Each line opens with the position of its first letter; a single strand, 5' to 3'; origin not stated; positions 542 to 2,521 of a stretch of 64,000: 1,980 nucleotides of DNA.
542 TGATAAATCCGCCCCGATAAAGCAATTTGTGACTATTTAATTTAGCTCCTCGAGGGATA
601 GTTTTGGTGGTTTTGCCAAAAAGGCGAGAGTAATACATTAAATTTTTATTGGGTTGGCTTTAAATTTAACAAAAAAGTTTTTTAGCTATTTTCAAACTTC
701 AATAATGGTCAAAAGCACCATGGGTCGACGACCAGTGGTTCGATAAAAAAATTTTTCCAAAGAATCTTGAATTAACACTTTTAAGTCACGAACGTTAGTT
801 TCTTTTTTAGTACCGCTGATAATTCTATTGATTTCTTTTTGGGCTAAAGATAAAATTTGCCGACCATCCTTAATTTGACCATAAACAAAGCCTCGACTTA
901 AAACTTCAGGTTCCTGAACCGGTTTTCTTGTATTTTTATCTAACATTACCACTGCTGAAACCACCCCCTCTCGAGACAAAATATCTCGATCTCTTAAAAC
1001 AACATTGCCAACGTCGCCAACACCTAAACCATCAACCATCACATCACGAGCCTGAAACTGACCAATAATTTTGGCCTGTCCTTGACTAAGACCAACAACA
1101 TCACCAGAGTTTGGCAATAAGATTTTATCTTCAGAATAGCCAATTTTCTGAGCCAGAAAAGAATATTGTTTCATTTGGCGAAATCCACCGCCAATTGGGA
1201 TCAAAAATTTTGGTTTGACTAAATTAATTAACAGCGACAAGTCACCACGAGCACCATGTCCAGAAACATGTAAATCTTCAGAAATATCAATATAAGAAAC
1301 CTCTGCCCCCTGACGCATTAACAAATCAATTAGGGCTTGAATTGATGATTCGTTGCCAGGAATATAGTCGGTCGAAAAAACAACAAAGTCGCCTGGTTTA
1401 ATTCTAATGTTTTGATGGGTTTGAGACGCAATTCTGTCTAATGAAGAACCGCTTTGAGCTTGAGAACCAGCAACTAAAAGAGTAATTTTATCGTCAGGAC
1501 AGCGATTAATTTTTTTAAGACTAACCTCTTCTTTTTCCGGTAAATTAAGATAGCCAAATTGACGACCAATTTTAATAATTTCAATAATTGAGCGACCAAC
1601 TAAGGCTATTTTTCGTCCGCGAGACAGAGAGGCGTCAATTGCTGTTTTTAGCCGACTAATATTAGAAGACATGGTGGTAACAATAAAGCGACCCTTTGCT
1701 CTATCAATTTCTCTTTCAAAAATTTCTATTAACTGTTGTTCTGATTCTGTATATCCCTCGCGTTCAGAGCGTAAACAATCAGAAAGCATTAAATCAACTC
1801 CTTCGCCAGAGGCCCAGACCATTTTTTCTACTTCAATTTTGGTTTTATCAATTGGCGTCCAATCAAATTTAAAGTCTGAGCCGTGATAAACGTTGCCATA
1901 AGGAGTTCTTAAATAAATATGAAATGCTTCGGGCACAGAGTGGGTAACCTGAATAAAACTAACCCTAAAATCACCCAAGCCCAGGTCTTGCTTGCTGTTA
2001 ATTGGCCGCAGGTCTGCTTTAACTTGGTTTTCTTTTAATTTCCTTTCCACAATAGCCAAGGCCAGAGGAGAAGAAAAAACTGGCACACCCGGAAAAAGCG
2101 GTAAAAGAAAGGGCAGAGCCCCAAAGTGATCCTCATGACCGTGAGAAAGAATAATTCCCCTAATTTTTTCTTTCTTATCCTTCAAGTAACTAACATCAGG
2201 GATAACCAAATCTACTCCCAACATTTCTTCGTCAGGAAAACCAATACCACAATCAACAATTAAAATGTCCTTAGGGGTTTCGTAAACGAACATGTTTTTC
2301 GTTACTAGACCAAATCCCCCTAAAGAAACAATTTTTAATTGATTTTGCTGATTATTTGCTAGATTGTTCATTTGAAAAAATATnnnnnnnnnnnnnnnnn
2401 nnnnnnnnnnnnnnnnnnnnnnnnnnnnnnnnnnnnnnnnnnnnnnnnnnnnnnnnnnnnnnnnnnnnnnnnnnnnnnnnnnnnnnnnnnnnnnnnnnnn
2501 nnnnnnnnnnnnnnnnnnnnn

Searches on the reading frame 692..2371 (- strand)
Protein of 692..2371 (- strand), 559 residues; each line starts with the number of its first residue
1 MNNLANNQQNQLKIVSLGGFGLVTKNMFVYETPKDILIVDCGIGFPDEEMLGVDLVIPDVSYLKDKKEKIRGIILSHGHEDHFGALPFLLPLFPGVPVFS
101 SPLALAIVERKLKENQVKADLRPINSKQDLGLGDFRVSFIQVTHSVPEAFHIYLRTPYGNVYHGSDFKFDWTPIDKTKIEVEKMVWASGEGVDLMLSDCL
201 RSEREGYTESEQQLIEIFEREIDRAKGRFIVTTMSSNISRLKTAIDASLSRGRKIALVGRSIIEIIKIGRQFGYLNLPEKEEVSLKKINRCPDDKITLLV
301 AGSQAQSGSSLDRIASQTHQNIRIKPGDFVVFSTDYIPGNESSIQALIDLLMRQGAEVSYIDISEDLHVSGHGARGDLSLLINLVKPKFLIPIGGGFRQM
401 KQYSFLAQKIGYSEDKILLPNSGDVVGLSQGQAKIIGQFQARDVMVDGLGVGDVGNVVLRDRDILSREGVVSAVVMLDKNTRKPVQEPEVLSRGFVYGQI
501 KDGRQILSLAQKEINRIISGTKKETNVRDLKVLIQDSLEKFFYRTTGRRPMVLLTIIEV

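Call 20: find_encoding_contigs(protein=window:692-2371:-, flank=10000, max_places=2)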
Protein window:692-2371:- (559 aa): 10 contigs read that carry it; 1 place shown.
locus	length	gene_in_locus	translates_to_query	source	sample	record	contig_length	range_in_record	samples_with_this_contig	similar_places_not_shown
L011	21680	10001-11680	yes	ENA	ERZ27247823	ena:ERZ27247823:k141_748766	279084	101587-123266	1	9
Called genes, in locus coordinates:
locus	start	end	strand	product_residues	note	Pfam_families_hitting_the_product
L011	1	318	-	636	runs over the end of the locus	PF00012:HSP70, PF06723:MreB_Mbl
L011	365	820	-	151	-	PF01025:GrpE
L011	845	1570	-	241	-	PF01628:HrcA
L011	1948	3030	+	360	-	PF08529:NusA_N, PF13184:KH_NusA_1st, PF26594:KH_NusA_2nd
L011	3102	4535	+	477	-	PF00009:GTP_EFTU, PF00025:Arf, PF00071:Ras (faint), PF01926:MMR_HSR1, PF02421:FeoB_N (weak), PF03193:RsgA_GTPase (faint), PF22042:EF-G_D2, PF11987:IF-2, +2 more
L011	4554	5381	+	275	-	-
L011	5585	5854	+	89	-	PF00312:Ribosomal_S15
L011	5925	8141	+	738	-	PF01138:RNase_PH, PF03725:RNase_PH_C, PF01138:RNase_PH, PF00013:KH_1, PF00575:S1, PF23459:S1_RRP5 (faint)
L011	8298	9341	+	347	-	PF00004:AAA, PF07728:AAA_5 (faint), PF22667:Lon_lid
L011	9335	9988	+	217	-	PF03167:UDG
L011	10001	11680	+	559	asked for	PF12706:Lactamase_B_2, PF00753:Lactamase_B, PF22505:RNase_J_b_CASP, PF17770:RNase_J_C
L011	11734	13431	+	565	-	PF00587:tRNA-synt_2b, PF04073:tRNA_edit, PF03129:HGTP_anticodon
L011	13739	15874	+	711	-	PF17854:FtsK_alpha, PF01580:FtsK_SpoIIIE, PF09397:FtsK_gamma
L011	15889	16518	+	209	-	PF13413:HTH_25, PF09136:Glucodextran_B (weak)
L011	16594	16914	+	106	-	-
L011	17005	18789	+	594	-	PF01411:tRNA-synt_2c, PF07973:tRNA_SAD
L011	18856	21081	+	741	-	-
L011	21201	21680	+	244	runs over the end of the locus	PF04203:Sortase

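Call 63: search_protein_families(library=ncbifam, proteins=[L011:18856-21081:+], max_evalue=0.001)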
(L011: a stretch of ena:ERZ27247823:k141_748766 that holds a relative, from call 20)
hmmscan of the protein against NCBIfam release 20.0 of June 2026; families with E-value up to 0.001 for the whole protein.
L011:18856-21081:+ (741 aa): 1 family
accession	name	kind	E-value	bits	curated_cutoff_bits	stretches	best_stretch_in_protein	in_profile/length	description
NF052501.1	RdCuOxGlxASco2837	equivalog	1.6e-05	23.4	800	1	445-529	150-238/645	radical copper oxidase GlxA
